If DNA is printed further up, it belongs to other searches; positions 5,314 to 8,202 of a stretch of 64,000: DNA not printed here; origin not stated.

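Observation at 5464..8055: SEDS glycosyltransferase fused in one polypeptide to a PBP-fold domain that appears to have lost SxxK and KTG motifs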

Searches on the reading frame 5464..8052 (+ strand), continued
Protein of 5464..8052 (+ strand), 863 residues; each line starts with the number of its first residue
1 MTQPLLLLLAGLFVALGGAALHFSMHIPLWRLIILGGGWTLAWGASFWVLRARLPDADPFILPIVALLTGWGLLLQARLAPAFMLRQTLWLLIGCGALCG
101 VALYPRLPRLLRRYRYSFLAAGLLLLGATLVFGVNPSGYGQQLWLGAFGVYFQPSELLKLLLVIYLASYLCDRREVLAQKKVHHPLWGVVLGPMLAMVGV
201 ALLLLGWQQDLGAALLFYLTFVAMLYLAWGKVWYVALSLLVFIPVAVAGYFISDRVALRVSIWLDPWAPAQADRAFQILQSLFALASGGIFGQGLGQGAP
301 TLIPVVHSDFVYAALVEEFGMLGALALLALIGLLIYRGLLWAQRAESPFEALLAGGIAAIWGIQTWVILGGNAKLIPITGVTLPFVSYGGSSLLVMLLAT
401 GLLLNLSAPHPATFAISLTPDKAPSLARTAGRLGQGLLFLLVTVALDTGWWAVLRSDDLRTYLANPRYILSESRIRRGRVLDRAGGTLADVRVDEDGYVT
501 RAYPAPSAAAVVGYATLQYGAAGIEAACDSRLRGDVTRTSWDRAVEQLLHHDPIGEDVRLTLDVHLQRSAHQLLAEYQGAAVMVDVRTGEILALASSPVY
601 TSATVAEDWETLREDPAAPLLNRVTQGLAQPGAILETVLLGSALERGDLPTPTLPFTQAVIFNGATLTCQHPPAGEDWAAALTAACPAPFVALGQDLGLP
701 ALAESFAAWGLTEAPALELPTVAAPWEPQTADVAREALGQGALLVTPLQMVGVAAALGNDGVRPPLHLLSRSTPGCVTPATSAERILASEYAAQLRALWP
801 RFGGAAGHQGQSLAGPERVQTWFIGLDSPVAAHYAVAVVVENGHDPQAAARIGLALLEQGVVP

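Call 12: find_homologous_proteins(query=window:5464-8052:+, max_evalue=1e-20)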
Query window:5464-8052:+ (863 aa): 1417 proteins with E <= 1e-20 among 8000 candidates; the best 120 are listed.
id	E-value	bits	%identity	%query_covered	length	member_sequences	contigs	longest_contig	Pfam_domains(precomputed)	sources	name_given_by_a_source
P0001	0.0e+0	1895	100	100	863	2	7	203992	PF01098.25,PF21922.2,PF00905.28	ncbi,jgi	-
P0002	0.0e+0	1552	83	98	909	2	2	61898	PF01098.25,PF21922.2,PF00905.28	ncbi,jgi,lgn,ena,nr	ncbi:MAG TPA: FtsW/RodA/SpoVE family cell cycle protein [Anaerolineae bacterium]|nr:FtsW/RodA/SpoVE 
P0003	0.0e+0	1247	67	99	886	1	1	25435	PF01098.25,PF21922.2,PF00905.28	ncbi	-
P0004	0.0e+0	1222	67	99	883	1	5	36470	PF01098.25,PF21922.2,PF00905.28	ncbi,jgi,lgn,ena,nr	ncbi:MAG TPA: FtsW/RodA/SpoVE family cell cycle protein [Anaerolineae bacterium]|nr:FtsW/RodA/SpoVE 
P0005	0.0e+0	1222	66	100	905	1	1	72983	PF01098.25,PF21922.2,PF00905.28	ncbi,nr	ncbi:MAG: FtsW/RodA/SpoVE family cell cycle protein [Anaerolineae bacterium]|nr:FtsW/RodA/SpoVE fami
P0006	0.0e+0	1220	66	98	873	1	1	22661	PF01098.25,PF21922.2,PF00905.28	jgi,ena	-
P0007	0.0e+0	1219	65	99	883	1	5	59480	PF01098.25,PF21922.2,PF00905.28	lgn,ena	-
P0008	0.0e+0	1218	66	100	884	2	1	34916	PF01098.25,PF21922.2,PF00905.28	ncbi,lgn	-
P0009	0.0e+0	1215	66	100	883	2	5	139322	PF01098.25,PF21922.2,PF00905.28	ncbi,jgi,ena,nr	ncbi:MAG TPA: FtsW/RodA/SpoVE family cell cycle protein [Anaerolineae bacterium]|nr:FtsW/RodA/SpoVE 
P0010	0.0e+0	1213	66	99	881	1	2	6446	PF01098.25,PF21922.2,PF00905.28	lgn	-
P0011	0.0e+0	1209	66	100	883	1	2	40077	PF01098.25,PF21922.2,PF00905.28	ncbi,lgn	-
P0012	0.0e+0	1207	66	99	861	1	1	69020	PF01098.25,PF21922.2,PF00905.28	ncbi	-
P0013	0.0e+0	1202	65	99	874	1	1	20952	PF01098.25,PF21922.2,PF00905.28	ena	-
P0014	0.0e+0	1202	65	100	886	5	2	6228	PF01098.25,PF21922.2,PF00905.28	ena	-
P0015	0.0e+0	1200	65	100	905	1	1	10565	PF01098.25,PF21922.2,PF00905.28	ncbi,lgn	-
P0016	0.0e+0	1195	66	99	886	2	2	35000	PF01098.25,PF21922.2,PF00905.28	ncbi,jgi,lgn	-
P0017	0.0e+0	1195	65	100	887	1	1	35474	PF01098.25,PF21922.2,PF00905.28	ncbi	-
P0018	0.0e+0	1194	66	99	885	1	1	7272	PF01098.25,PF21922.2,PF00905.28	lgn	-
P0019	0.0e+0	1192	65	100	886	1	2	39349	PF01098.25,PF21922.2,PF00905.28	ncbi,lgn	-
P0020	0.0e+0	1190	65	100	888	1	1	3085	PF01098.25,PF21922.2,PF00905.28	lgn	-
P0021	0.0e+0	1189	64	100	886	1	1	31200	PF01098.25,PF21922.2,PF00905.28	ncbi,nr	ncbi:MAG: FtsW/RodA/SpoVE family cell cycle protein [Anaerolineae bacterium]|nr:FtsW/RodA/SpoVE fami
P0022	0.0e+0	1187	65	99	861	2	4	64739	PF01098.25,PF21922.2,PF00905.28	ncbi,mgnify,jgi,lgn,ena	mgnify:CR=1 FL=1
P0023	0.0e+0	1186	64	100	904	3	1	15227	PF01098.25,PF21922.2,PF00905.28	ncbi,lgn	-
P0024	0.0e+0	1185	64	100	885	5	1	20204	PF01098.25,PF21922.2,PF00905.28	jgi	-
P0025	0.0e+0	1182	66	99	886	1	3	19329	PF01098.25,PF21922.2,PF00905.28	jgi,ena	-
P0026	0.0e+0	1179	65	100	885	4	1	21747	PF01098.25,PF21922.2,PF00905.28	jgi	-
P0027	0.0e+0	1179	64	100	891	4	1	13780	PF01098.25,PF21922.2,PF00905.28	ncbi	ncbi:MAG: FtsW/RodA/SpoVE family cell cycle protein [Anaerolineae bacterium]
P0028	0.0e+0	1177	63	97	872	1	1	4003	PF01098.25,PF21922.2,PF00905.28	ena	-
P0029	0.0e+0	1176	65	99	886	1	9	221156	PF01098.25,PF21922.2,PF00905.28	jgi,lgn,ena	jgi:cell division protein FtsW (lipid II flippase)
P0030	0.0e+0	1176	65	99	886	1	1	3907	PF01098.25,PF21922.2,PF00905.28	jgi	-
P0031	0.0e+0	1173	64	100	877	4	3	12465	PF01098.25,PF21922.2,PF00905.28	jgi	jgi:cell division protein FtsW (lipid II flippase)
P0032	0.0e+0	1171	65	100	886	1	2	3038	PF01098.25,PF21922.2,PF00905.28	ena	-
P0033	0.0e+0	1170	64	100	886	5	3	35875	PF01098.25,PF21922.2,PF00905.28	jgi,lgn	-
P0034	0.0e+0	1158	63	100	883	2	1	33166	PF01098.25,PF21922.2,PF00905.28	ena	-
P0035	0.0e+0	1150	64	100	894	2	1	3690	PF01098.25,PF21922.2,PF00905.28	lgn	-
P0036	0.0e+0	1149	62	100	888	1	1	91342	PF01098.25,PF21922.2,PF00905.28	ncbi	-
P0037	0.0e+0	1141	63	100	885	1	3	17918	PF01098.25,PF21922.2,PF00905.28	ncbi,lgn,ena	-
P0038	0.0e+0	1127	63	100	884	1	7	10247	PF01098.25,PF21922.2,PF00905.28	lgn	-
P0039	0.0e+0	1108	61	100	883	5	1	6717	PF01098.25,PF21922.2,PF00905.28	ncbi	-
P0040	0.0e+0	1100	61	99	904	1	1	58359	PF01098.25,PF21922.2,PF00905.28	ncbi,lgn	-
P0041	0.0e+0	1099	62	99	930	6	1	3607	PF01098.25,PF21922.2,PF00905.28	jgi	jgi:cell division protein FtsW (lipid II flippase)/cell division protein FtsI/penicillin-binding pro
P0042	0.0e+0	1099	61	99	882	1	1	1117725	PF01098.25,PF21922.2,PF00905.28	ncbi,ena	-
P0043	0.0e+0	1097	63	99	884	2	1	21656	PF01098.25,PF21922.2,PF00905.28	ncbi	-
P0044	0.0e+0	1095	61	99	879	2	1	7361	PF01098.25,PF21922.2,PF00905.28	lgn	-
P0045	0.0e+0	1094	62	99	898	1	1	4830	PF01098.25,PF21922.2,PF00905.28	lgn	-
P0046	0.0e+0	1093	60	100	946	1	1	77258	PF01098.25,PF21922.2,PF00905.28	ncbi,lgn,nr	ncbi:MAG: FtsW/RodA/SpoVE family cell cycle protein [Anaerolineae bacterium]|nr:FtsW/RodA/SpoVE fami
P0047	0.0e+0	1089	60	100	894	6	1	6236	PF01098.25,PF21922.2,PF00905.28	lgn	-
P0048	0.0e+0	1082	60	98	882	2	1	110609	PF01098.25,PF21922.2,PF00905.28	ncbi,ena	-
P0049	0.0e+0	1082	59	98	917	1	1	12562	PF01098.25,PF21922.2,PF00905.28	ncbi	ncbi:MAG: FtsW/RodA/SpoVE family cell cycle protein [Anaerolineae bacterium]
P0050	0.0e+0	1081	60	99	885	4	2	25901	PF01098.25,PF21922.2,PF00905.28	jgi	-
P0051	0.0e+0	1081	60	99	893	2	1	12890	PF01098.25,PF21922.2,PF00905.28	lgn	-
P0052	0.0e+0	1076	61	99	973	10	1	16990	PF01098.25,PF21922.2,PF00905.28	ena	-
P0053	0.0e+0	1076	62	99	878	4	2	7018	PF01098.25,PF21922.2,PF00905.28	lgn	-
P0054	0.0e+0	1076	60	100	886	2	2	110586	PF01098.25,PF21922.2,PF00905.28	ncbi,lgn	-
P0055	0.0e+0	1076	59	100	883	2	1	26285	PF01098.25,PF21922.2,PF00905.28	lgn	-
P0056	0.0e+0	1075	60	99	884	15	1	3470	PF01098.25,PF21922.2,PF00905.28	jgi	-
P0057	0.0e+0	1075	61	97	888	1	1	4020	PF01098.25,PF21922.2,PF00905.28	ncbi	ncbi:MAG: FtsW/RodA/SpoVE family cell cycle protein, partial [Anaerolineales bacterium]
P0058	0.0e+0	1072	59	99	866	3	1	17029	PF01098.25,PF21922.2,PF00905.28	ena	-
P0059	0.0e+0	1070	60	100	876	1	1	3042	PF01098.25,PF21922.2,PF00905.28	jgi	jgi:cell division protein FtsW (lipid II flippase)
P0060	0.0e+0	1067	59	100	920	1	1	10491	PF01098.25,PF21922.2,PF00905.28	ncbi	-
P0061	0.0e+0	1065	57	100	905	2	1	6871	PF01098.25,PF21922.2,PF00905.28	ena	-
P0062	0.0e+0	1064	58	99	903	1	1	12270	PF01098.25,PF21922.2,PF00905.28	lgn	-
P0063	0.0e+0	1063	60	98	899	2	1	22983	PF01098.25,PF21922.2,PF00905.28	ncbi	-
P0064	0.0e+0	1062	61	100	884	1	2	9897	PF01098.25,PF21922.2,PF00905.28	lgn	-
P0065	0.0e+0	1060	58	98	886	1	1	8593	PF01098.25,PF21922.2,PF00905.28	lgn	-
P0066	0.0e+0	1057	60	99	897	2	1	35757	PF01098.25,PF21922.2,PF00905.28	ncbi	-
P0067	0.0e+0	1055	59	99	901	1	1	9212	PF01098.25,PF21922.2,PF00905.28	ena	-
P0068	0.0e+0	1049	59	96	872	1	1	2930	PF01098.25,PF21922.2,PF00905.28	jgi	jgi:cell division protein FtsW (lipid II flippase)/cell division protein FtsI/penicillin-binding pro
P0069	0.0e+0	1049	59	100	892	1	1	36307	PF01098.25,PF21922.2,PF00905.28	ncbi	-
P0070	0.0e+0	1049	57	99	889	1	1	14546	PF01098.25,PF21922.2,PF00905.28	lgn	-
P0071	0.0e+0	1047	59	98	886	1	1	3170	PF01098.25,PF21922.2,PF00905.28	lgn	-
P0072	0.0e+0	1047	58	96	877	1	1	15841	PF01098.25,PF21922.2,PF00905.28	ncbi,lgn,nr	ncbi:MAG: FtsW/RodA/SpoVE family cell cycle protein [Anaerolineae bacterium]|nr:FtsW/RodA/SpoVE fami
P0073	0.0e+0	1046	58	99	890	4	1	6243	PF01098.25,PF21922.2,PF00905.28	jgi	-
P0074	0.0e+0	1046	58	99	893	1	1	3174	PF01098.25,PF21922.2,PF00905.28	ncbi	-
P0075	0.0e+0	1045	58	99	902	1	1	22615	PF01098.25,PF21922.2,PF00905.28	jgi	jgi:cell division protein FtsW (lipid II flippase)/cell division protein FtsI/penicillin-binding pro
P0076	0.0e+0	1045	57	99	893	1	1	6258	PF01098.25,PF21922.2,PF00905.28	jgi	jgi:cell division protein FtsW (lipid II flippase)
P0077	0.0e+0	1043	59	97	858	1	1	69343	PF01098.25,PF21922.2,PF00905.28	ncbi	ncbi:MAG: FtsW/RodA/SpoVE family cell cycle protein [Anaerolineae bacterium]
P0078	0.0e+0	1041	57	99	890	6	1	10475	PF01098.25,PF21922.2,PF00905.28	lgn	-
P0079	0.0e+0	1041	59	100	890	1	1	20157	PF01098.25,PF21922.2,PF00905.28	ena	-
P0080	0.0e+0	1041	59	99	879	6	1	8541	PF01098.25,PF21922.2,PF00905.28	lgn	-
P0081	0.0e+0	1041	59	97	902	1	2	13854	PF01098.25,PF21922.2,PF00905.28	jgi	jgi:cell division protein FtsW (lipid II flippase)/cell division protein FtsI/penicillin-binding pro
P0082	0.0e+0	1040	59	99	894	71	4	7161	PF01098.25,PF21922.2,PF00905.28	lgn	-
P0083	0.0e+0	1038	60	99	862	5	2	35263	PF01098.25,PF21922.2,PF00905.28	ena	-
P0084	0.0e+0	1037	59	99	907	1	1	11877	PF01098.25,PF21922.2,PF00905.28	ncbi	-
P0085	0.0e+0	1037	60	100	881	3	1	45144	PF01098.25,PF21922.2,PF00905.28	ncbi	-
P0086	0.0e+0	1037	60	99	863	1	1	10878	PF01098.25,PF21922.2,PF00905.28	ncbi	-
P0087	0.0e+0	1037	58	99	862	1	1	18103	PF01098.25,PF21922.2,PF00905.28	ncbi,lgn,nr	ncbi:MAG: FtsW/RodA/SpoVE family cell cycle protein [Anaerolineae bacterium]|nr:FtsW/RodA/SpoVE fami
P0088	0.0e+0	1034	58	98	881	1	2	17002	PF01098.25,PF21922.2,PF00905.28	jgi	jgi:cell division protein FtsW (lipid II flippase)/cell division protein FtsI/penicillin-binding pro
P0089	0.0e+0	1033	58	99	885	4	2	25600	PF01098.25,PF21922.2,PF00905.28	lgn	-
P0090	0.0e+0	1032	58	100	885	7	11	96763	PF01098.25,PF21922.2,PF00905.28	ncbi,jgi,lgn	-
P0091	0.0e+0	1027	58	98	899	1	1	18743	PF01098.25,PF21922.2,PF00905.28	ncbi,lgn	-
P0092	0.0e+0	1020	58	96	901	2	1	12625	PF01098.25,PF21922.2,PF00905.28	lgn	-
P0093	0.0e+0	1020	56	99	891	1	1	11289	PF01098.25,PF21922.2,PF00905.28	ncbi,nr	ncbi:MAG: FtsW/RodA/SpoVE family cell cycle protein [Anaerolineae bacterium]|nr:FtsW/RodA/SpoVE fami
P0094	0.0e+0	1017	57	100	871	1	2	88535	PF01098.25,PF21922.2,PF00905.28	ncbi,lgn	ncbi:MAG: FtsW/RodA/SpoVE family cell cycle protein [Anaerolineales bacterium]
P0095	0.0e+0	1016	57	99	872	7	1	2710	PF01098.25,PF21922.2,PF00905.28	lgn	-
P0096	0.0e+0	1016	57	99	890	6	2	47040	PF01098.25,PF21922.2,PF00905.28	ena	-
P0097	3.0e-298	1010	59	99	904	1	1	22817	PF01098.25,PF21922.2,PF00905.28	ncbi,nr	ncbi:MAG: FtsW/RodA/SpoVE family cell cycle protein [Chloroflexota bacterium]|nr:FtsW/RodA/SpoVE fam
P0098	1.6e-297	1008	57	100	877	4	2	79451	PF01098.25,PF00905.28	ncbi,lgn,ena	-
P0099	2.3e-297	1007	59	99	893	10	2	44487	PF01098.25,PF21922.2,PF00905.28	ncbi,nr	ncbi:MAG: FtsW/RodA/SpoVE family cell cycle protein [Anaerolineae bacterium]|nr:FtsW/RodA/SpoVE fami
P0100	6.4e-297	1006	59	99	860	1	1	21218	PF01098.25,PF21922.2,PF00905.28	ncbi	-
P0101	1.1e-295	1002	57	99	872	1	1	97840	PF01098.25,PF21922.2,PF00905.28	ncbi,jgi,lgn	-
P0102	2.3e-295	1000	57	96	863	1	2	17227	PF01098.25,PF21922.2,PF00905.28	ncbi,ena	-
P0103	3.4e-294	997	54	99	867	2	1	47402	PF01098.25,PF21922.2,PF00905.28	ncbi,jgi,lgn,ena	jgi:cell division protein FtsW (lipid II flippase)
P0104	3.6e-294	997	58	99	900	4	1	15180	PF01098.25,PF21922.2,PF00905.28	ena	-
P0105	5.6e-294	996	57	95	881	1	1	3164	PF01098.25,PF21922.2,PF00905.28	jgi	jgi:cell division protein FtsW (lipid II flippase)/cell division protein FtsI/penicillin-binding pro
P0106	6.9e-294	996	57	98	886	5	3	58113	PF01098.25,PF21922.2,PF00905.28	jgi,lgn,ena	-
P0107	3.9e-293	993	55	99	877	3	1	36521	PF01098.25,PF21922.2,PF00905.28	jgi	-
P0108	5.3e-292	989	56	99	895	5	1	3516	PF01098.25,PF21922.2,PF00905.28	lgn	-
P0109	2.8e-291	987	60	91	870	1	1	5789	PF01098.25,PF21922.2,PF00905.28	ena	-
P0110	1.6e-290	985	54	99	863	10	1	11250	PF01098.25,PF21922.2,PF00905.28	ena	-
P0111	1.5e-288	978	53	99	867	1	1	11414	PF01098.25,PF21922.2,PF00905.28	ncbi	-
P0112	6.4e-288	976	57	95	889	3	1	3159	PF01098.25,PF21922.2,PF00905.28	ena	-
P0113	2.4e-287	974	56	99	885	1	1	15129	PF01098.25,PF21922.2,PF00905.28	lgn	-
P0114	1.5e-286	971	55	100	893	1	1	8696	PF01098.25,PF21922.2,PF00905.28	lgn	-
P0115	3.4e-286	970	56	99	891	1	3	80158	PF01098.25,PF21922.2,PF00905.28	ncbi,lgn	ncbi:MAG: FtsW/RodA/SpoVE family cell cycle protein [Anaerolineae bacterium]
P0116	1.7e-285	968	56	99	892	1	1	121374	PF01098.25,PF21922.2,PF00905.28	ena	-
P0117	1.0e-281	955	56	99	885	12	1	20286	PF01098.25,PF21922.2,PF00905.28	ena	-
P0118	4.0e-281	953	58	94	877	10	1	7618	PF01098.25,PF21922.2,PF00905.28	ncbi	-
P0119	6.7e-281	953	56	96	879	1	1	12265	PF01098.25,PF21922.2,PF00905.28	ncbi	-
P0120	2.2e-280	951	56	95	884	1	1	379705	PF01098.25,PF21922.2,PF00905.28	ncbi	-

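Call 44: predict_structure(alignment_id=A1)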
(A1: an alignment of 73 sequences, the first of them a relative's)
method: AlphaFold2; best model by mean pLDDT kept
length: 863 residues; sequences in the alignment: 73
mean_pLDDT: 92.4   pTM: 0.82
mean pLDDT of the five models: 92.4, 91.7, 91.5, 90.3, 89.7
residues with pLDDT >= 90: 698; 70-90: 142; 50-70: 23; < 50: 0
segments of 3 or more residues with pLDDT < 50: none
pLDDT, mean of each block of 10 residues (from residue 1): 89 96 91 96 97 94 97 95 92 98 93 93 92 87 88 94 95 75 68 90 90 94 95 94 93 91 91 88 95 91 84 96 97 98 92 97 97 91 91 97 92 58 84 97 98 94 88 94 97 92 96 93 97 90 79 94 97 96 98 97 95 93 96 95 92 93 88 94 95 96 95 96 93 95 97 98 97 92 93 96 94 87 96 97 89 96 72
secondary structure, 60 per line:
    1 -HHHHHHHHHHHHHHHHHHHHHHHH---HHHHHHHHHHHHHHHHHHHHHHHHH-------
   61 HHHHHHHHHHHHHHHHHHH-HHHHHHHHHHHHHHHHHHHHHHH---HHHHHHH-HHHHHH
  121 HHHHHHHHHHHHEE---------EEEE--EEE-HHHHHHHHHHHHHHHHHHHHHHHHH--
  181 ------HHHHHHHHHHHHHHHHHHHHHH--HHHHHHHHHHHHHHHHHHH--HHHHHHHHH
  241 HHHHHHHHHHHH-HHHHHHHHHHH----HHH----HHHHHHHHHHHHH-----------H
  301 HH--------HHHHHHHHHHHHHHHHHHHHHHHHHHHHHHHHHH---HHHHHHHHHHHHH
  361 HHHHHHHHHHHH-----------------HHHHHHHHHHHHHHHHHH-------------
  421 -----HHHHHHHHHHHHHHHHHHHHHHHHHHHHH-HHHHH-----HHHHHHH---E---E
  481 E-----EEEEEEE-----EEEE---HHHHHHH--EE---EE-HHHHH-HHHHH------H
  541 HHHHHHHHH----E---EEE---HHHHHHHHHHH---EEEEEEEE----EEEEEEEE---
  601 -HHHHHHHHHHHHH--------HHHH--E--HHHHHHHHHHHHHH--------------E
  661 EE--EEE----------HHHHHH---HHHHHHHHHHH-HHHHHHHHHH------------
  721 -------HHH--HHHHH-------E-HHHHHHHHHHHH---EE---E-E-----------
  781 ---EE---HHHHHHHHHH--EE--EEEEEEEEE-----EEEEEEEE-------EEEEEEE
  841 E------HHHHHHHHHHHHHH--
elements in order (helices of 4 or more, strands of 3 or more residues): H2-25 H29-53 H61-79 H81-103 H107-113 H115-132 E144-147 E150-152 H154-178 H187-208 H211-229 H232-252 H254-264 H276-288 H311-344 H348-372 H390-407 H426-454 H456-460 H466-472 E487-493 E499-502 H506-512 H523-527 H529-533 H540-549 E558-560 H564-574 E578-585 E590-597 H602-614 H623-626 H632-645 E660-662 E665-667 H678-683 H687-697 H699-708 H733-737 H747-758 H789-798 E805-813 E819-826 E834-841 H848-861
